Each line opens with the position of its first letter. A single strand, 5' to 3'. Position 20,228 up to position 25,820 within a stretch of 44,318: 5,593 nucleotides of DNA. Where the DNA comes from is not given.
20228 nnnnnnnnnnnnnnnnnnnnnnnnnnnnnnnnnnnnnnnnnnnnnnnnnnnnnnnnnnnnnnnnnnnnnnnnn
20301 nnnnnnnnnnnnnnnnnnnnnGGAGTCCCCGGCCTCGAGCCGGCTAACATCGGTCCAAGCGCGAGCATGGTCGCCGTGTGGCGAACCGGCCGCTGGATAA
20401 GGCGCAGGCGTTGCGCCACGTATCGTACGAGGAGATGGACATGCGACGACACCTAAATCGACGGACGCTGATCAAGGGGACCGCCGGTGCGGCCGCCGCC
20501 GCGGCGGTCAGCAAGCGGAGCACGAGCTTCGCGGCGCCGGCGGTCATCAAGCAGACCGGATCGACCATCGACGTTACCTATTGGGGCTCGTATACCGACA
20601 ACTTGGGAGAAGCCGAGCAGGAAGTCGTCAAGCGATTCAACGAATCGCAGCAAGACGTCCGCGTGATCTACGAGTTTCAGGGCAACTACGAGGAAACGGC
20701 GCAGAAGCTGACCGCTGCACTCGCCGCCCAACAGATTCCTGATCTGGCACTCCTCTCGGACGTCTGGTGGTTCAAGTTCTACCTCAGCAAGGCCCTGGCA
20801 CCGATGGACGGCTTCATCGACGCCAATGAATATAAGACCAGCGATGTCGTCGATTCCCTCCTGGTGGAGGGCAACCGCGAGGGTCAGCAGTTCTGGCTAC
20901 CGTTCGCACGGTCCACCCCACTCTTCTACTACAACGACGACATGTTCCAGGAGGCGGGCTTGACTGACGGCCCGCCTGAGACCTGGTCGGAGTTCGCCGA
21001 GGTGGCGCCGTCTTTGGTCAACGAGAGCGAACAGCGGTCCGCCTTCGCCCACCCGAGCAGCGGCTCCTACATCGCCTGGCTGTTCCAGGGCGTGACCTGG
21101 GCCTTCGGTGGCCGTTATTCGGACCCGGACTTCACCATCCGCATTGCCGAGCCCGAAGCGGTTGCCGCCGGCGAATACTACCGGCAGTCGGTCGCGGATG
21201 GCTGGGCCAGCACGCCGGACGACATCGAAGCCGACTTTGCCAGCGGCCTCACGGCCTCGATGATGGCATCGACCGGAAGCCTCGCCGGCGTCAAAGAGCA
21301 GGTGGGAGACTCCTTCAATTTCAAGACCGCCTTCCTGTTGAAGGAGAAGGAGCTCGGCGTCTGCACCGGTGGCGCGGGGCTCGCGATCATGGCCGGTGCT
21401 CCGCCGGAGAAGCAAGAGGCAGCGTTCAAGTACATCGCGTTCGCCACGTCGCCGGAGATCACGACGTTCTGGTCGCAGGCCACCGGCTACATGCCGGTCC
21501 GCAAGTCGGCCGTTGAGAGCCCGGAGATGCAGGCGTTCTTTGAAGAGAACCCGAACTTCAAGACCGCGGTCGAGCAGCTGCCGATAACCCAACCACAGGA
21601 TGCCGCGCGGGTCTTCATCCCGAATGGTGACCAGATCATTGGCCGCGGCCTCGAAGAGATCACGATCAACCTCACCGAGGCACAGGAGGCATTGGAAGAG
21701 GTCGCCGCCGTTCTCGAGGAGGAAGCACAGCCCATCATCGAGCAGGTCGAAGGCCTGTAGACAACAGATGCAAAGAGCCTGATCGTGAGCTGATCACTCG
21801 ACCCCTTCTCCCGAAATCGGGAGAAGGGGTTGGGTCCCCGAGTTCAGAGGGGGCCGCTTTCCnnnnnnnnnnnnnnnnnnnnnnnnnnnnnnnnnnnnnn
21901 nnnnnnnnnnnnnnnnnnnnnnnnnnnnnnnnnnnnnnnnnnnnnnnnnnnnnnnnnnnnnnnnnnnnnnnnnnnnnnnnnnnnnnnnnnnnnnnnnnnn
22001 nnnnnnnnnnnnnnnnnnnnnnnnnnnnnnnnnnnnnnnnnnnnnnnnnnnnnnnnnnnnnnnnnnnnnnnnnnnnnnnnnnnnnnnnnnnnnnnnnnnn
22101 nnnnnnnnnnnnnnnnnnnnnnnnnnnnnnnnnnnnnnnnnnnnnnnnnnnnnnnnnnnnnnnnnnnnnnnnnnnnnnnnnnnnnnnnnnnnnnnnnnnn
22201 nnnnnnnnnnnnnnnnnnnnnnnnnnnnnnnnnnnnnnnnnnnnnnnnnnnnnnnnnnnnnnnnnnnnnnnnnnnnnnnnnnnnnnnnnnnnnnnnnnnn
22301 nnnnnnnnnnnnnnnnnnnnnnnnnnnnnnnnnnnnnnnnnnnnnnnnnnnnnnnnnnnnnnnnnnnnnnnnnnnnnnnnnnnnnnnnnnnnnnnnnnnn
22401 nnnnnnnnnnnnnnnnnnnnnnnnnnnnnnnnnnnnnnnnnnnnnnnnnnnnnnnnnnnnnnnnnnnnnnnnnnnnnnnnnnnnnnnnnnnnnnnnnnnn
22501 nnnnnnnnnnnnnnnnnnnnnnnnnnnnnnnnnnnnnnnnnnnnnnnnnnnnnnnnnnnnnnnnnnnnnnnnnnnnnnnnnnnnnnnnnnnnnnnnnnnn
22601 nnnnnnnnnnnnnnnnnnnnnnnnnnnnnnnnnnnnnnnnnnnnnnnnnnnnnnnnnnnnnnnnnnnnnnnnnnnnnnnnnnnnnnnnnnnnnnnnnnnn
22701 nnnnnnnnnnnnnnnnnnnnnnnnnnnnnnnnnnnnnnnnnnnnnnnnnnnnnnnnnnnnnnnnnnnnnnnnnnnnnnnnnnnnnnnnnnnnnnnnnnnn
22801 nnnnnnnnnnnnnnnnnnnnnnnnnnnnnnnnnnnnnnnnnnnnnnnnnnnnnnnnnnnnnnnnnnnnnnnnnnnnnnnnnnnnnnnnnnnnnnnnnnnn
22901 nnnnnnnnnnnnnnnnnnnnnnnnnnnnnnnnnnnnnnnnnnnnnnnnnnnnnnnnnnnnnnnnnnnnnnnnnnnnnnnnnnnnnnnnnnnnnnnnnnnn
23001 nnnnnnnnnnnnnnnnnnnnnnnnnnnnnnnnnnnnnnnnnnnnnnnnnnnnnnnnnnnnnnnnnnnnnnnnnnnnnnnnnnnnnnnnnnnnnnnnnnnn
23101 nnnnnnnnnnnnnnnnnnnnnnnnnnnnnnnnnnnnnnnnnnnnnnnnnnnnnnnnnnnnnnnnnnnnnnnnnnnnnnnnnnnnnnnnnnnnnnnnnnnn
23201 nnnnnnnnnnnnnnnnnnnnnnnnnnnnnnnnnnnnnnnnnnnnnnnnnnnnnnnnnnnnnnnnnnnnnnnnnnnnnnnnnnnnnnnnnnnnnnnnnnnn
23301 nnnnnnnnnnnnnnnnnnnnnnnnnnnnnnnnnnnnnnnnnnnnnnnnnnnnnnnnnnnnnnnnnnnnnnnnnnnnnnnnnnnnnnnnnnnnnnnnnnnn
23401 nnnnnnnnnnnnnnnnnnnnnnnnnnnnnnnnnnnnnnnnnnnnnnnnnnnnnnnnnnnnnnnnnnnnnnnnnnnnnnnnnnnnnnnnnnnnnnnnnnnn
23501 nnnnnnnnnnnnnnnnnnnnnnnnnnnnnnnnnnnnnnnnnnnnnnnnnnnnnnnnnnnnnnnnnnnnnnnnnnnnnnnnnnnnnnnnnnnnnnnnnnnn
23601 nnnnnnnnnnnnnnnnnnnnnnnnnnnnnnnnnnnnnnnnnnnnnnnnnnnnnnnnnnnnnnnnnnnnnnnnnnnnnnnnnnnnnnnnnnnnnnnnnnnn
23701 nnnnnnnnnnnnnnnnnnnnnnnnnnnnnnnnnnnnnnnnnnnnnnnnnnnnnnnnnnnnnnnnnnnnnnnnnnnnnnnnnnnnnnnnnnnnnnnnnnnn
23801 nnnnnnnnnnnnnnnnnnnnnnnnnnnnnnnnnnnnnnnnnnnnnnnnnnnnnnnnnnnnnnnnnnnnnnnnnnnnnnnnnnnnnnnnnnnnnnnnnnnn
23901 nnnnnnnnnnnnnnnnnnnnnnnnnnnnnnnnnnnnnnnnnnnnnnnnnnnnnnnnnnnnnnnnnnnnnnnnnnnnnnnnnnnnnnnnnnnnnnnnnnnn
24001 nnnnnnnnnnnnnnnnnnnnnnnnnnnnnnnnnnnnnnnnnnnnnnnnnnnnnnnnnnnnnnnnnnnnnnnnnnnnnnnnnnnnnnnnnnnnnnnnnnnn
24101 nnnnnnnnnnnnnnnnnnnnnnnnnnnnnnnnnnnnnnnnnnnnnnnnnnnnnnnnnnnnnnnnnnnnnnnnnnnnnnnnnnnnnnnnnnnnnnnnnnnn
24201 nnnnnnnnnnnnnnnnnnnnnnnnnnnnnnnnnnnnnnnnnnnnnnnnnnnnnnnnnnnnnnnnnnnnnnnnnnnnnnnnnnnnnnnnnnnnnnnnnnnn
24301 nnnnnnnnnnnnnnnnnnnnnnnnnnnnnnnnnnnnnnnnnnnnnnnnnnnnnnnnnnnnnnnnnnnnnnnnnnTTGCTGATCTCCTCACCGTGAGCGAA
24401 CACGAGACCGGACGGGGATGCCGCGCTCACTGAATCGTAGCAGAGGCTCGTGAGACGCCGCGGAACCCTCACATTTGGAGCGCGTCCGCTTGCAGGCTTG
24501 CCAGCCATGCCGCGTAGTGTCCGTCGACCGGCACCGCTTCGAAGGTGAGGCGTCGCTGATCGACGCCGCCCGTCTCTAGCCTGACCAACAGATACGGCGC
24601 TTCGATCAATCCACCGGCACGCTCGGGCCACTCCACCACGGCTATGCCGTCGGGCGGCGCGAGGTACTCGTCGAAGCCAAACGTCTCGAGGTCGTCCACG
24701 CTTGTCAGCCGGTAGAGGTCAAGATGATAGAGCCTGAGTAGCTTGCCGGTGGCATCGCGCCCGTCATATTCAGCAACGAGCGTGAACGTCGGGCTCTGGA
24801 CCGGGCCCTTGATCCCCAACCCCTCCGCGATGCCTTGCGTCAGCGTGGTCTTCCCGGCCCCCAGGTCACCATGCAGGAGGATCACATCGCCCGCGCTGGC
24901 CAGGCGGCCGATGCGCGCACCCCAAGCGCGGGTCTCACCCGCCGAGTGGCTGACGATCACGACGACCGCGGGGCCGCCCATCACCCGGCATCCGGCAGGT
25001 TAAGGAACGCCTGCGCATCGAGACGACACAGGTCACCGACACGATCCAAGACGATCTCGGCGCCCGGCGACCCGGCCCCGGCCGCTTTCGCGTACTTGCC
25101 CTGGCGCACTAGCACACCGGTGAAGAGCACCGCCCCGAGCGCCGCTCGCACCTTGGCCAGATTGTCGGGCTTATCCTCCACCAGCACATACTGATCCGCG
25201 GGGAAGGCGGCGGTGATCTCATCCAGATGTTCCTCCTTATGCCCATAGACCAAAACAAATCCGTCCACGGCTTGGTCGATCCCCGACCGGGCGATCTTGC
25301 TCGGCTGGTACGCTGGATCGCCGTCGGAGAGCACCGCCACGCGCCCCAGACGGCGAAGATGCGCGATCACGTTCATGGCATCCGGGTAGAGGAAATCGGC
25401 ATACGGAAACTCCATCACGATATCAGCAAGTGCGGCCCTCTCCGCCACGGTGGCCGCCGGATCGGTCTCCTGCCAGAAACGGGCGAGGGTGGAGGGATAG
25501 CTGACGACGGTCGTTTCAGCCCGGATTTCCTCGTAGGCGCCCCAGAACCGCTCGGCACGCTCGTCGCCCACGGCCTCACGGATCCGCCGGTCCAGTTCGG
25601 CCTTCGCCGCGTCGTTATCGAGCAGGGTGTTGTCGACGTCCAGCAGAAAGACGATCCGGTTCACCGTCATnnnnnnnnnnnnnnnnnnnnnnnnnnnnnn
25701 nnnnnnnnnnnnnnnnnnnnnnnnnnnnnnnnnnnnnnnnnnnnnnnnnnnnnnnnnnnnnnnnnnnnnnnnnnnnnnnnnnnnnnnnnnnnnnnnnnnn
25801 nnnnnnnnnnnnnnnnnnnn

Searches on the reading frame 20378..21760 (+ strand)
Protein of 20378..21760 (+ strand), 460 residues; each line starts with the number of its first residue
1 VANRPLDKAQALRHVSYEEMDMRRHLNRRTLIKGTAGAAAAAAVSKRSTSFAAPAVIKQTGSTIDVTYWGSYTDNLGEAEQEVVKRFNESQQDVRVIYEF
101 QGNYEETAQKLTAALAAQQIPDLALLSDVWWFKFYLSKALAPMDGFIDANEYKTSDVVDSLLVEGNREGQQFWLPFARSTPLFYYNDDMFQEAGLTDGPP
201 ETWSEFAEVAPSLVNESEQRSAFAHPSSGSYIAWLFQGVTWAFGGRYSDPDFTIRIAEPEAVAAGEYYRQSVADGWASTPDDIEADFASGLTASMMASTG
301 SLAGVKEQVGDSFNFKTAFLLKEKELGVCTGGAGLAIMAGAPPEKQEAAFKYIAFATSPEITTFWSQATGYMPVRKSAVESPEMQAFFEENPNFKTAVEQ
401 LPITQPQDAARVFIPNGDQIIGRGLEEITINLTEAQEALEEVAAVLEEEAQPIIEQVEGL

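Call 41: search_protein_families(library=pfam, proteins=[window:20378-21760:+], max_evalue=0.001)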
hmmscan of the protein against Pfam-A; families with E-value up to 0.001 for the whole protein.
window:20378-21760:+ (460 aa): 3 families
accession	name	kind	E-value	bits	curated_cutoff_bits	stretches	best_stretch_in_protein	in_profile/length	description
PF13416.11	SBP_bac_8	-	4e-45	155.2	27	1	83-395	2-278/279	Bacterial extracellular solute-binding protein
PF01547.30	SBP_bac_1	-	8.6e-32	111.8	26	1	75-360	6-304/307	Bacterial extracellular solute-binding protein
PF10518.14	TAT_signal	-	0.00011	22.4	22.7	1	26-44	2-20/21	TAT (twin-arginine translocation) pathway signal sequence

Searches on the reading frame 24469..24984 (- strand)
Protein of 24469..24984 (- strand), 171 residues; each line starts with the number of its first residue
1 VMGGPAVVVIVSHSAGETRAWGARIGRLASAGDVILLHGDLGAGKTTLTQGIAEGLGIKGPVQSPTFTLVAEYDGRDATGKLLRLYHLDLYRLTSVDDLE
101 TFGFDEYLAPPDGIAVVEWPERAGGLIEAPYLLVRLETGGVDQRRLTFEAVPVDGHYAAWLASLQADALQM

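Call 41: search_protein_families(library=pfam, proteins=[window:24469-24984:-], max_evalue=0.001)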
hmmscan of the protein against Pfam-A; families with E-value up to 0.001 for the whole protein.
window:24469-24984:- (171 aa): 1 family
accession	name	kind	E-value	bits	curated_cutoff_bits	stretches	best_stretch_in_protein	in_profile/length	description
PF02367.23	TsaE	-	1.5e-38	132.1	26.6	1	13-144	2-126/128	Threonylcarbamoyl adenosine biosynthesis protein TsaE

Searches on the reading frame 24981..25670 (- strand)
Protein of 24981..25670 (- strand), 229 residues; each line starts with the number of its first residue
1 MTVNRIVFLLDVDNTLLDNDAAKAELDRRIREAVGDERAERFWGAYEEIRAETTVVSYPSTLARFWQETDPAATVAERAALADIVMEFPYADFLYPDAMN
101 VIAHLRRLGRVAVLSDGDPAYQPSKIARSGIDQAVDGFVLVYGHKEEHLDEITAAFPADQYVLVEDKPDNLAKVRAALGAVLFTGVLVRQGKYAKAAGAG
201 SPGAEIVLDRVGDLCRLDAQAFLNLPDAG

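Call 41: search_protein_families(library=pfam, proteins=[window:24981-25670:-], max_evalue=0.001)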
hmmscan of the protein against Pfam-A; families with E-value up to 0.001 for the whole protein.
window:24981-25670:- (229 aa): 2 families
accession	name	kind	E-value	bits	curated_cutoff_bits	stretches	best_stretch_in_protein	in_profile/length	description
PF00702.32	Hydrolase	-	2.1e-10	41.7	26.4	1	7-144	3-150/191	haloacid dehalogenase-like hydrolase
PF12710.13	HAD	-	1e-05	26.5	27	1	9-142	2-135/189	haloacid dehalogenase-like hydrolase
